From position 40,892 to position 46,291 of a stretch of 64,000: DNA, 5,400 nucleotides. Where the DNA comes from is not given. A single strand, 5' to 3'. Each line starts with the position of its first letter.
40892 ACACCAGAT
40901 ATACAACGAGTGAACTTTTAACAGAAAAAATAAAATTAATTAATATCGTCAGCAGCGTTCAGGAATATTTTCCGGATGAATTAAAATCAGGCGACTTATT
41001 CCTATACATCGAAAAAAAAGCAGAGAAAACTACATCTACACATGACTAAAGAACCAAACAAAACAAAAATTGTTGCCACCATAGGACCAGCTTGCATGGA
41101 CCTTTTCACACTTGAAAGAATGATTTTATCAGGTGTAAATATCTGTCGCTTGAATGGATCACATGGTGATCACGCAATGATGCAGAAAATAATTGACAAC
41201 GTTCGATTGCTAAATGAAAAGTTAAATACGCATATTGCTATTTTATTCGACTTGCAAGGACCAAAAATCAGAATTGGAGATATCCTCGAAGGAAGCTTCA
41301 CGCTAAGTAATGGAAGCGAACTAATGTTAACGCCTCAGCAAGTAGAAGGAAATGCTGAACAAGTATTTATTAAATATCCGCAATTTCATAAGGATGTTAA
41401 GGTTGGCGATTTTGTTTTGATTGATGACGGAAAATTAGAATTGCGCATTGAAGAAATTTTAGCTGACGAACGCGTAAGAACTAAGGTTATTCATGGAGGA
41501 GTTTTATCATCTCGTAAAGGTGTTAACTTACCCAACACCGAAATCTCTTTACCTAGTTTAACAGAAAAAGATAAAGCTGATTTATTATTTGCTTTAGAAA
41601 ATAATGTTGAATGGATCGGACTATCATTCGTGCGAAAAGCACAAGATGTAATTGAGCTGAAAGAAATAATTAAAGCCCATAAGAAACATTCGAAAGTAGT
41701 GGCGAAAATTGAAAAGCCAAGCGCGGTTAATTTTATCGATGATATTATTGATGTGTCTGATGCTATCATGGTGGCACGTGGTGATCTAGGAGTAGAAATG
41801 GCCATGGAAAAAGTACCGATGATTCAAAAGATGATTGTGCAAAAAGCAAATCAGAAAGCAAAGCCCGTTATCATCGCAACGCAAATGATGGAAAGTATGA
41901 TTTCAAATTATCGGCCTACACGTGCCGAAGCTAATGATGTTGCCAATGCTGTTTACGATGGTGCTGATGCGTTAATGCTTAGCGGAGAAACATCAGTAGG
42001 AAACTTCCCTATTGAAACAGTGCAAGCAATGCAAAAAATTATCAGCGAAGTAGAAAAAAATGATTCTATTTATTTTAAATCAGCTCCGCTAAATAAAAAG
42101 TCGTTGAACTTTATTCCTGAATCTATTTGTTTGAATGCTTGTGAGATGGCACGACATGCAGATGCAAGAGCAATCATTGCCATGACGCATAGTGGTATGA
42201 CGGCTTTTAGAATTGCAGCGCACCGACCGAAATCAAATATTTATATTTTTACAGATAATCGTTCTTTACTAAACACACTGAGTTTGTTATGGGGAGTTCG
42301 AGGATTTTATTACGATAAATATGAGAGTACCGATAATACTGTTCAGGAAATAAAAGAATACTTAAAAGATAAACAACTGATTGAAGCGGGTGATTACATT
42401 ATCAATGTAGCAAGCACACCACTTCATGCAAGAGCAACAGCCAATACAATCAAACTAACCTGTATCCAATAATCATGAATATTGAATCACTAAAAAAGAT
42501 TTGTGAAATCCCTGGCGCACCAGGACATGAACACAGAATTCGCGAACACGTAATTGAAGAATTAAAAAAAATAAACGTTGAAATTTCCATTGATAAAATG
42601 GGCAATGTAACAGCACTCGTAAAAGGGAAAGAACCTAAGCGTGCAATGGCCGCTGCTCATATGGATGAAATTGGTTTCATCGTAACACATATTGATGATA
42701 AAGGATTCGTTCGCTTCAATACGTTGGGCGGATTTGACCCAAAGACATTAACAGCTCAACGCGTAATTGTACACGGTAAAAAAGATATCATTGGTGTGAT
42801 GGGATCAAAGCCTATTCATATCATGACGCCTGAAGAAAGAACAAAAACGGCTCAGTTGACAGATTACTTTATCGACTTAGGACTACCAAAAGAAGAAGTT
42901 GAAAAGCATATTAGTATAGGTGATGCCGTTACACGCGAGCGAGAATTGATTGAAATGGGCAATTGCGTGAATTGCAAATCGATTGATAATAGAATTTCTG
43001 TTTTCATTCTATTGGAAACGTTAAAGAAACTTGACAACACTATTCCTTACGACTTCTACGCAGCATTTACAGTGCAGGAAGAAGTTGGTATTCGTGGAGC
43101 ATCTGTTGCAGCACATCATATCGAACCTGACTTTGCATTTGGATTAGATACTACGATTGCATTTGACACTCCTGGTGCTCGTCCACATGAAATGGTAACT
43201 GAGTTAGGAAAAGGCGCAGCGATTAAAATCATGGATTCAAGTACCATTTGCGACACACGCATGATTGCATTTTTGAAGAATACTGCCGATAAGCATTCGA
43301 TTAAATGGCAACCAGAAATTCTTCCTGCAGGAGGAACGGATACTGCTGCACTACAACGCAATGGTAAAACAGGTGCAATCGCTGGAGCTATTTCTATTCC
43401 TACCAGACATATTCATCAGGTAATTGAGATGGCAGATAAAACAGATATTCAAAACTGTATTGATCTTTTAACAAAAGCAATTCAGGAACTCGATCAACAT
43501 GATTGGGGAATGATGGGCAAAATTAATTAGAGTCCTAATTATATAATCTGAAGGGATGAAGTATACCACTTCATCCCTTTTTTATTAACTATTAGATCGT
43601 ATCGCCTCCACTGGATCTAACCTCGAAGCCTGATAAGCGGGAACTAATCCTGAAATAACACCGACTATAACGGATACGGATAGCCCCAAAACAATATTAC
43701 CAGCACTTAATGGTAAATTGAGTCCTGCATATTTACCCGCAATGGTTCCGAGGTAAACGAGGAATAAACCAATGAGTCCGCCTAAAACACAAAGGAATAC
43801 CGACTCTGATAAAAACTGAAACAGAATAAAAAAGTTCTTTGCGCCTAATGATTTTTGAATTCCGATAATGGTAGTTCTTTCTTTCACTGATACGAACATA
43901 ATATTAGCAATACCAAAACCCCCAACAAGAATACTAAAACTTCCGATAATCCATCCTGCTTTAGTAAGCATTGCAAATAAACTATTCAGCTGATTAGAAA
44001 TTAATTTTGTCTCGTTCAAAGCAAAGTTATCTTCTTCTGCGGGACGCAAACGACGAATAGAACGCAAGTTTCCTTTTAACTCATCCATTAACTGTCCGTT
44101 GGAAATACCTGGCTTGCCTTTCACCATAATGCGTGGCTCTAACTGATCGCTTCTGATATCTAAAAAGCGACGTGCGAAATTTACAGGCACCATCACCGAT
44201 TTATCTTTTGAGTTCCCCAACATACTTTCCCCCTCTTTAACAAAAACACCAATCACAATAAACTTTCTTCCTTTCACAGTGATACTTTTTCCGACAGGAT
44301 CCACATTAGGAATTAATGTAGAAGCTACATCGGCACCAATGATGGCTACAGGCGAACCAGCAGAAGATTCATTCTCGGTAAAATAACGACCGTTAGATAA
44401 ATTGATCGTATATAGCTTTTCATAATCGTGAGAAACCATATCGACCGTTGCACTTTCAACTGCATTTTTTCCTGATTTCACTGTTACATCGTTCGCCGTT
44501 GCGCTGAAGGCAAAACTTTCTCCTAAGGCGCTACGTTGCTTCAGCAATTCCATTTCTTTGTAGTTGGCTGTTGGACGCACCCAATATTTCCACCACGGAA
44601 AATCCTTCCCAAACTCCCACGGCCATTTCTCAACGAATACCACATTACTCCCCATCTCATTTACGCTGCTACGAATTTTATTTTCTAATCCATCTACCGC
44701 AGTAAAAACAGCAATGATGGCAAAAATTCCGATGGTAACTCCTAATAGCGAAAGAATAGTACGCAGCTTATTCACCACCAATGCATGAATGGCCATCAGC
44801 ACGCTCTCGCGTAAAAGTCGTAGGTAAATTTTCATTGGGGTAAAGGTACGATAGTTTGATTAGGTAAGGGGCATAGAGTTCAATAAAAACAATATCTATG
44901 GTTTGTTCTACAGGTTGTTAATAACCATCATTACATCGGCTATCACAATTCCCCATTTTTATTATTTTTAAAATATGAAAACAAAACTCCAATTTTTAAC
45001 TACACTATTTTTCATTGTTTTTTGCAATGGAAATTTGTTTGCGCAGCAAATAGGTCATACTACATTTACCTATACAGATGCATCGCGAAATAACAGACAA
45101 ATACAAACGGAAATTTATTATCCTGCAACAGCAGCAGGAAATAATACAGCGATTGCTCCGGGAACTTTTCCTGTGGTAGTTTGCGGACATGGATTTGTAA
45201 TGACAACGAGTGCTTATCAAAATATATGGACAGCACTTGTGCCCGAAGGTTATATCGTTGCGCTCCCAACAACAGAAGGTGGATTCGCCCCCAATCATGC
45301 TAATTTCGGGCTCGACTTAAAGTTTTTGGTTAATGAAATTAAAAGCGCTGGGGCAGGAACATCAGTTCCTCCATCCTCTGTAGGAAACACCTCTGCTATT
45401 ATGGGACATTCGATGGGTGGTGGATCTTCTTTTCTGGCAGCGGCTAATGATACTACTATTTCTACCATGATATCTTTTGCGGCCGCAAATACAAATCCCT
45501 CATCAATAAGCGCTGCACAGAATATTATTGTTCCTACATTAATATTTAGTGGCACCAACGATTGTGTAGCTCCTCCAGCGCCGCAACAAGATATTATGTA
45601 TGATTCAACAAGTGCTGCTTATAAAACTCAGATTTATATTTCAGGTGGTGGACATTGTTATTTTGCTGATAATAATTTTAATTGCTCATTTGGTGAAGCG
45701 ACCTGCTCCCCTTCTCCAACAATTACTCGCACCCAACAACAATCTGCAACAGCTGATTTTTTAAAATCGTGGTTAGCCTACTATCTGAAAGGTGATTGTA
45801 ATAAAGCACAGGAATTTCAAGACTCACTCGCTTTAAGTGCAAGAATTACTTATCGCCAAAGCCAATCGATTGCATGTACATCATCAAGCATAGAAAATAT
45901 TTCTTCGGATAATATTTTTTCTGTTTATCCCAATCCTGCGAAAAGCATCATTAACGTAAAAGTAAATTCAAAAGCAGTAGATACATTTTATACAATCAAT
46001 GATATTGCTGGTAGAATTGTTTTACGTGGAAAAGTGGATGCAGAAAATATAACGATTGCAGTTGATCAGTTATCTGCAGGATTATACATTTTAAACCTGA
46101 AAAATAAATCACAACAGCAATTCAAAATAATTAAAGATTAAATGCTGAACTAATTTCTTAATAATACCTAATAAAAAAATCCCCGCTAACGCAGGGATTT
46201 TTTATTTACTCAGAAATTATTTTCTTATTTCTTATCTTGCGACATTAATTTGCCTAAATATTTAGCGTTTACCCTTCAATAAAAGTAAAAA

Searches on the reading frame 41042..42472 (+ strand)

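Call 13: search_protein_families(library=pfam, proteins=[window:41042-42472:+])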
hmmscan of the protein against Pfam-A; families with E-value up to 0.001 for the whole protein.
window:41042-42472:+ (476 aa): 2 families
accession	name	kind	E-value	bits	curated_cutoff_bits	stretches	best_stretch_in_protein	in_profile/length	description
PF00224.27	PK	-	9.2e-117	390.2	30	1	7-327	3-328/328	Pyruvate kinase, barrel domain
PF02887.21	PK_C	-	4.8e-29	101.2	28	1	360-472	1-113/114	Pyruvate kinase, alpha/beta domain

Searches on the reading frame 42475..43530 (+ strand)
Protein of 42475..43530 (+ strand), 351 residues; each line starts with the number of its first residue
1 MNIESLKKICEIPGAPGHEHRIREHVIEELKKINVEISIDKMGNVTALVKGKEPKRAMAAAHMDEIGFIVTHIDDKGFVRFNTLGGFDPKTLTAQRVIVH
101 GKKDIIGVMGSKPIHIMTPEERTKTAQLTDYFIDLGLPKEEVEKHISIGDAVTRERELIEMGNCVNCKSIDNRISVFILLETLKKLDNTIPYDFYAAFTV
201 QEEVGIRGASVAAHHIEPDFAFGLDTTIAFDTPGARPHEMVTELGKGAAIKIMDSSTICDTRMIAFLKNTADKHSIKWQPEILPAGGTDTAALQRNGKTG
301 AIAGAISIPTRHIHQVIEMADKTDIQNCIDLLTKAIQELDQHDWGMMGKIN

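Call 13: search_protein_families(library=pfam, proteins=[window:42475-43530:+])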
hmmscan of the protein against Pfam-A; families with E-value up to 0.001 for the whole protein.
window:42475-43530:+ (351 aa): 2 families
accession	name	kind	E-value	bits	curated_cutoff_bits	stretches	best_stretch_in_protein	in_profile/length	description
PF05343.19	Peptidase_M42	-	1.3e-89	300.6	23.2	1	43-331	1-292/292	M42 glutamyl aminopeptidase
PF01546.33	Peptidase_M20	-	4.2e-08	33.8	24.6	1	166-337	30-205/206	Peptidase family M20/M25/M40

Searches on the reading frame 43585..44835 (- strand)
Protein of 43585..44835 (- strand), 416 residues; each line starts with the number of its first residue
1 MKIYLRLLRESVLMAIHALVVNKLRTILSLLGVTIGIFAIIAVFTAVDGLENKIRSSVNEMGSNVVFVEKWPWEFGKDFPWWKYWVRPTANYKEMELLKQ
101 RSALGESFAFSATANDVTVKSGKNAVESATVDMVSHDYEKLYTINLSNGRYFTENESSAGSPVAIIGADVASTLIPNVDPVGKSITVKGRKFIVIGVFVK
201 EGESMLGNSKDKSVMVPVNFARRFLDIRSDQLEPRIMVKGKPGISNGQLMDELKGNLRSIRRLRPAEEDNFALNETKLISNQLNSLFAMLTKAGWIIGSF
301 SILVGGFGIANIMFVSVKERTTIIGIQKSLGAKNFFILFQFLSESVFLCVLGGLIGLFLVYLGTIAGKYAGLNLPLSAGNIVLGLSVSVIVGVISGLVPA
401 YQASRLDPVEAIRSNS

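Call 7: search_protein_families(library=pfam, proteins=[window:43585-44835:-], max_evalue=0.001)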
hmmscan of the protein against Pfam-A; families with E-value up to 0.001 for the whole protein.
window:43585-44835:- (416 aa): 2 families
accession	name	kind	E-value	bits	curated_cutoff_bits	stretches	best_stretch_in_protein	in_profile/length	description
PF12704.14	MacB_PCD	-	7.5e-35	121.5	27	1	26-254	1-205/207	MacB-like periplasmic core domain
PF02687.27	FtsX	-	9.4e-15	55.2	25.5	1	296-408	2-120/120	FtsX-like permease C-terminal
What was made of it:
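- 43585..44835 (-): MacB-type ABC permease gene. It is the conserved left border of the variable locus. Pfam MacB_PCD plus FtsX (call 7).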

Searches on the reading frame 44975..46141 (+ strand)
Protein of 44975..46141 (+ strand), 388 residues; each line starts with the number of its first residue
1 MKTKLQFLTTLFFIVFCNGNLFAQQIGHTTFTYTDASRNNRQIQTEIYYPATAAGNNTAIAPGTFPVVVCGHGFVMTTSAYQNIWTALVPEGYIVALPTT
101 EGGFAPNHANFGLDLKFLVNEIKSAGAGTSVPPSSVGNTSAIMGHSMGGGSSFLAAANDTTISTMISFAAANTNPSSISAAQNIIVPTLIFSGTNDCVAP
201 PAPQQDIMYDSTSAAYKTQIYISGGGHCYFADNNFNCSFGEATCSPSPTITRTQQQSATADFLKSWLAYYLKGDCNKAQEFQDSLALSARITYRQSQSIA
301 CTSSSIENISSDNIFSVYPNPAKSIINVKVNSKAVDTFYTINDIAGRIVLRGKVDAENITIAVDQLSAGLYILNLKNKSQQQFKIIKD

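Call 7: search_protein_families(library=pfam, proteins=[window:44975-46141:+], max_evalue=0.001)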
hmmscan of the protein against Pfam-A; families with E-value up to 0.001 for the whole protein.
window:44975-46141:+ (388 aa): 7 families
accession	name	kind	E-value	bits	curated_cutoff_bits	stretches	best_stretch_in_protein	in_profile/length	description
PF12740.14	PETase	-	8.7e-14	52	28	1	46-236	43-220/263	PET hydrolase-like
PF18962.6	Por_Secre_tail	-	1e-12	48.6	27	1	317-384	1-72/75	Secretion system C-terminal sorting domain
PF12146.15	Hydrolase_4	-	1.4e-11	44.6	27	2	180-233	186-238/239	Serine aminopeptidase, S33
PF07224.18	Chlorophyllase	-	1.6e-08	34.1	26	1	60-170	37-146/301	Chlorophyllase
PF01738.24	DLH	-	5.9e-06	26.5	21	1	133-234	92-193/217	Dienelactone hydrolase family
PF03403.19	PAF-AH_p_II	-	4.4e-05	22.7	20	0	54-97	88-132/372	Platelet-activating factor acetylhydrolase, isoform II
PF12695.13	Abhydrolase_5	-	0.00021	21.5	27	0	140-232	59-145/164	Alpha/beta hydrolase family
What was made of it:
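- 44861..46145 (+): Esterase cassette: promoter region plus the 388-aa PETase-like/dienelactone hydrolase with a T9SS C-terminal sorting domain (ORF 44975-46141). It is present only in lineages W and C. Pfam (call 7).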

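Call 18: find_encoding_contigs(protein=window:44975-46141:+, flank=10000, max_places=10)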
Protein window:44975-46141:+ (388 aa): 11 contigs read that carry it; 10 places shown.
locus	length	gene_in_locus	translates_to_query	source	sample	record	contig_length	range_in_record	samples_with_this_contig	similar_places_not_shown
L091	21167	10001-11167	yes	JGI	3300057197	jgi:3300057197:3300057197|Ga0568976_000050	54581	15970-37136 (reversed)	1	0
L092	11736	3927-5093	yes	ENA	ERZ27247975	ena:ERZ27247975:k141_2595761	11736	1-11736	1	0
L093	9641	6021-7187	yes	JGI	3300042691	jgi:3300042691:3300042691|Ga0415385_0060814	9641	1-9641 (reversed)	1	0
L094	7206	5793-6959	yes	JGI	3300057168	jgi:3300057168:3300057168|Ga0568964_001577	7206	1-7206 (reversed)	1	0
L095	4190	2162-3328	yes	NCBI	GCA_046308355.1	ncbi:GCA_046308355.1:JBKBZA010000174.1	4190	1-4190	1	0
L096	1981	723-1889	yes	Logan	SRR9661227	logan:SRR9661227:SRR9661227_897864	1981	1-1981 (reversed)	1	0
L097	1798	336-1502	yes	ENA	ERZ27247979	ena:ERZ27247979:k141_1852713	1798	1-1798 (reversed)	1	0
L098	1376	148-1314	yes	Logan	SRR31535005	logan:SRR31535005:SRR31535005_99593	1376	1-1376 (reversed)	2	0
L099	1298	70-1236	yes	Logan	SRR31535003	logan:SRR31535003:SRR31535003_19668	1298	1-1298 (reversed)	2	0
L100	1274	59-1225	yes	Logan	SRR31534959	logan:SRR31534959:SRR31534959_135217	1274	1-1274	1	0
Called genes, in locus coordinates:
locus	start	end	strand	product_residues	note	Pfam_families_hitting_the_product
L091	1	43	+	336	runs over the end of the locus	PF01370:Epimerase, PF02719:Polysacc_synt_2, PF04321:RmlD_sub_bind (weak), PF01073:3Beta_HSD, PF07993:NAD_binding_4 (faint), PF13460:NAD_binding_10, PF16363:GDP_Man_Dehyd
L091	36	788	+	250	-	PF19567:CpsB_CapC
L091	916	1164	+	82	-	-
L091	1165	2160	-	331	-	PF00579:tRNA-synt_1b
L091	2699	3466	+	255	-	PF01553:Acyltransferase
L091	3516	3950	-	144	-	PF06491:Disulph_isomer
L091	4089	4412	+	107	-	-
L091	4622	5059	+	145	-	PF00072:Response_reg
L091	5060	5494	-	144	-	PF00383:dCMP_cyt_deam_1, PF14437:MafB19-deam, PF14439:Bd3614-deam (weak)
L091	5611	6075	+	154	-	-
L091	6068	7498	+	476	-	PF00224:PK, PF02887:PK_C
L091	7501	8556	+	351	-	PF05343:Peptidase_M42, PF01546:Peptidase_M20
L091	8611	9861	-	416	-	PF12704:MacB_PCD, PF02687:FtsX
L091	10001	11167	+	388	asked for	PF12740:PETase, PF07224:Chlorophyllase, PF01738:DLH (faint), PF12146:Hydrolase_4 (faint), PF18962:Por_Secre_tail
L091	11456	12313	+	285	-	PF00165:HTH_AraC, PF12833:HTH_18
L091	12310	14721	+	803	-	PF13180:PDZ_2 (weak), PF12697:Abhydrolase_6 (weak), PF12146:Hydrolase_4 (weak), PF00326:Peptidase_S9 (faint), PF01738:DLH (faint), PF08840:BAAT_C (faint), PF14870:PSII_BNR (faint), PF15902:Sortilin-Vps10 (weak), +1 more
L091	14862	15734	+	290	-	PF02463:SMC_N (faint), PF00005:ABC_tran, PF13304:AAA_21 (weak)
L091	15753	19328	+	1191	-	PF12679:ABC2_membrane_2 (faint), PF01433:Peptidase_M1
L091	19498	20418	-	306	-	PF01145:Band_7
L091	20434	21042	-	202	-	PF25593:GldD_lipo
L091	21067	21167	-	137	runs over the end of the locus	PF00436:SSB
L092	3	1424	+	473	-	?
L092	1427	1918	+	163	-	PF05343:Peptidase_M42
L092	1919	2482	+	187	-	PF01546:Peptidase_M20, PF05343:Peptidase_M42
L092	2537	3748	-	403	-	PF12704:MacB_PCD, PF02687:FtsX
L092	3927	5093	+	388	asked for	PF12740:PETase, PF07224:Chlorophyllase, PF01738:DLH (faint), PF12146:Hydrolase_4 (faint), PF18962:Por_Secre_tail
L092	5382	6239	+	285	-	PF00165:HTH_AraC, PF12833:HTH_18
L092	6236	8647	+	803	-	PF13180:PDZ_2 (weak), PF12697:Abhydrolase_6 (weak), PF12146:Hydrolase_4 (weak), PF00326:Peptidase_S9 (faint), PF01738:DLH (faint), PF08840:BAAT_C (faint), PF14870:PSII_BNR (faint), PF15902:Sortilin-Vps10 (weak), +1 more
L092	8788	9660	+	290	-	PF02463:SMC_N (faint), PF00005:ABC_tran, PF13304:AAA_21 (weak)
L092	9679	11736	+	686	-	?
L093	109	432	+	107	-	-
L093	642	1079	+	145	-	PF00072:Response_reg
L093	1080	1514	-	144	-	PF00383:dCMP_cyt_deam_1, PF14437:MafB19-deam, PF14439:Bd3614-deam (weak)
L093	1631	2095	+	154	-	-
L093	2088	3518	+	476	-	PF00224:PK, PF02887:PK_C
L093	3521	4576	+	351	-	PF05343:Peptidase_M42, PF01546:Peptidase_M20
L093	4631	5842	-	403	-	PF12704:MacB_PCD, PF02687:FtsX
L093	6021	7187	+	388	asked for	PF12740:PETase, PF07224:Chlorophyllase, PF01738:DLH (faint), PF12146:Hydrolase_4 (faint), PF18962:Por_Secre_tail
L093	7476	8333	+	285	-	PF00165:HTH_AraC, PF12833:HTH_18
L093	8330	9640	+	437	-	?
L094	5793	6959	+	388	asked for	PF12740:PETase, PF07224:Chlorophyllase, PF01738:DLH (faint), PF12146:Hydrolase_4 (faint), PF18962:Por_Secre_tail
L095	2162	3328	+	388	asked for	PF12740:PETase, PF07224:Chlorophyllase, PF01738:DLH (faint), PF12146:Hydrolase_4 (faint), PF18962:Por_Secre_tail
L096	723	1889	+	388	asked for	PF12740:PETase, PF07224:Chlorophyllase, PF01738:DLH (faint), PF12146:Hydrolase_4 (faint), PF18962:Por_Secre_tail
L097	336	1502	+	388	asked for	PF12740:PETase, PF07224:Chlorophyllase, PF01738:DLH (faint), PF12146:Hydrolase_4 (faint), PF18962:Por_Secre_tail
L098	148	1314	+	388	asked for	PF12740:PETase, PF07224:Chlorophyllase, PF01738:DLH (faint), PF12146:Hydrolase_4 (faint), PF18962:Por_Secre_tail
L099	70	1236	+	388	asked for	PF12740:PETase, PF07224:Chlorophyllase, PF01738:DLH (faint), PF12146:Hydrolase_4 (faint), PF18962:Por_Secre_tail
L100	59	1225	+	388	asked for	PF12740:PETase, PF07224:Chlorophyllase, PF01738:DLH (faint), PF12146:Hydrolase_4 (faint), PF18962:Por_Secre_tail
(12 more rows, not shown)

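Call 29: find_homologous_proteins(query=window:44975-46141:+, max_evalue=1e-20)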
Query window:44975-46141:+ (388 aa): 3882 proteins with E <= 1e-20 among 8000 candidates; the best 120 are listed.
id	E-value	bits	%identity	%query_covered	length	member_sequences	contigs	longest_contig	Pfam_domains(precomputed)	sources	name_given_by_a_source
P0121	3.7e-246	834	96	100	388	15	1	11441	PF12740.15,PF01738.25,PF18962.8,PF07224.18,PF12146.16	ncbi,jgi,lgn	ncbi:MAG: hypothetical protein RLZZ94_669 [Bacteroidota bacterium]|jgi:dienelactone hydrolase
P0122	5.3e-162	557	66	98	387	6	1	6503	PF12740.15,PF18962.8,PF07224.18,PF12146.16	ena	-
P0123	8.6e-162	557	65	98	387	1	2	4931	PF12740.15,PF18962.8,PF07224.18,PF12146.16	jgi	jgi:dienelactone hydrolase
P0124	1.8e-160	552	65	98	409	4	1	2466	PF12740.15,PF18962.8,PF07224.18,PF12695.14,PF12146.16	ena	-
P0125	1.5e-154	533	63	96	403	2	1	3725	PF12740.15,PF18962.8,PF07224.18,PF12146.16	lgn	-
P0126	4.9e-154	531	63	99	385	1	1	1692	PF12740.15,PF01738.25,PF18962.8,PF07224.18,PF12695.14,PF12146.16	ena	-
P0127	3.7e-153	528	62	98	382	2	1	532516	PF12740.15,PF01738.25,PF18962.8,PF07224.18,PF12146.16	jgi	jgi:pimeloyl-ACP methyl ester carboxylesterase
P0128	7.2e-153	527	64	96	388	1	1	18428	PF12740.15,PF18962.8,PF07224.18,PF12146.16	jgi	-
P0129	6.8e-152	524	63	97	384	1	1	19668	PF12740.15,PF18962.8,PF07224.18,PF12146.16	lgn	-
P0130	1.2e-151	523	61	94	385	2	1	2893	PF12740.15,PF18962.8,PF07224.18,PF12146.16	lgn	-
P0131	4.1e-151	521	61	100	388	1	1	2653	PF12740.15,PF01738.25,PF18962.8,PF07224.18,PF12146.16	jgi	-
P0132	7.7e-151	520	62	98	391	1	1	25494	PF12740.15,PF01738.25,PF18962.8,PF07224.18,PF12695.14,PF12146.16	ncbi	ncbi:hypothetical protein BH11BAC1_BH11BAC1_04520 [soil metagenome]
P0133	1.0e-150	520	65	92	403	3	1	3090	PF12740.15,PF18962.8,PF07224.18,PF12146.16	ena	-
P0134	1.9e-150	519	62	94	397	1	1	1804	PF12740.15,PF01738.25,PF18962.8,PF07224.18,PF12146.16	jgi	-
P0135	2.0e-150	519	62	96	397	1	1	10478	PF12740.15,PF01738.25,PF18962.8,PF07224.18,PF12695.14,PF12146.16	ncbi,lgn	ncbi:MAG: T9SS type A sorting domain-containing protein [Bacteroidia bacterium]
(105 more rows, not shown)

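Call 30: find_encoding_contigs(protein=P0121, flank=10000, max_places=6)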
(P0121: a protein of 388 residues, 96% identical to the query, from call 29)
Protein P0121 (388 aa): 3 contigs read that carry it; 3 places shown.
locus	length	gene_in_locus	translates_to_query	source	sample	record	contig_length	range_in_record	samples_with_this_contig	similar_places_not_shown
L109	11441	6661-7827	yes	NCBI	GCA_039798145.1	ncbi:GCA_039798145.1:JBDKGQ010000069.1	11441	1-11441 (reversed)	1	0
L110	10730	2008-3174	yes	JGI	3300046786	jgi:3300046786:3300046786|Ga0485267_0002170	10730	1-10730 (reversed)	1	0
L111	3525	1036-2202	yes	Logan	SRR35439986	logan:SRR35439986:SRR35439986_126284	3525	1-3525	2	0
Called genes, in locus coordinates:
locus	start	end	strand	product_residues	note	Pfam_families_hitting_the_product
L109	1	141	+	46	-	?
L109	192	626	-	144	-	PF06491:Disulph_isomer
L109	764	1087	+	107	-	-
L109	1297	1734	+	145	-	PF00072:Response_reg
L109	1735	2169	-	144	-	PF00383:dCMP_cyt_deam_1, PF14437:MafB19-deam, PF14439:Bd3614-deam (weak)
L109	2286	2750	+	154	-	-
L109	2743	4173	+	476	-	PF00224:PK, PF02887:PK_C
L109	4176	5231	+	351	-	PF05343:Peptidase_M42, PF01546:Peptidase_M20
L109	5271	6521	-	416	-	PF12704:MacB_PCD, PF02687:FtsX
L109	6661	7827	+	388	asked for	PF12740:PETase, PF07224:Chlorophyllase, PF01738:DLH (faint), PF12146:Hydrolase_4 (faint), PF18962:Por_Secre_tail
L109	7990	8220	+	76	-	-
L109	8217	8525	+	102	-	PF05016:ParE_toxin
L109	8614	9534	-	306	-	PF01145:Band_7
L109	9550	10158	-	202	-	PF25593:GldD_lipo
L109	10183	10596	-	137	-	PF00436:SSB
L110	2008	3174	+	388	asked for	PF12740:PETase, PF07224:Chlorophyllase, PF01738:DLH (faint), PF12146:Hydrolase_4 (faint), PF18962:Por_Secre_tail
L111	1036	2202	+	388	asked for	PF12740:PETase, PF07224:Chlorophyllase, PF01738:DLH (faint), PF12146:Hydrolase_4 (faint), PF18962:Por_Secre_tail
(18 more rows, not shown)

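Call 31: find_encoding_contigs(protein=P0122, flank=10000, max_places=4)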
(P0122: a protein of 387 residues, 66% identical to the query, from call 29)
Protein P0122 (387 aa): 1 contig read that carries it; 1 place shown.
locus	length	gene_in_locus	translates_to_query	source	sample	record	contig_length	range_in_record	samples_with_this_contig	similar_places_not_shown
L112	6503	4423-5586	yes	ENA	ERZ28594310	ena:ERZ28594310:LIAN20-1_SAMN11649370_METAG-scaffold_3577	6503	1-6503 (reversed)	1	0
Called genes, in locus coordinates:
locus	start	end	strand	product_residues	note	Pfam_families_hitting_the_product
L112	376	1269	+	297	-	PF00165:HTH_AraC, PF12833:HTH_18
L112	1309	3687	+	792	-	PF01738:DLH (faint), PF13180:PDZ_2, PF12146:Hydrolase_4 (weak), PF12697:Abhydrolase_6 (weak), PF00326:Peptidase_S9 (faint), PF14870:PSII_BNR (faint), PF02012:BNR (faint), PF15902:Sortilin-Vps10 (weak), +1 more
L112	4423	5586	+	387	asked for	PF12740:PETase, PF07224:Chlorophyllase, PF12146:Hydrolase_4 (faint), PF18962:Por_Secre_tail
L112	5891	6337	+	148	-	PF01844:HNH, PF14279:HNH_5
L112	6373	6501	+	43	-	?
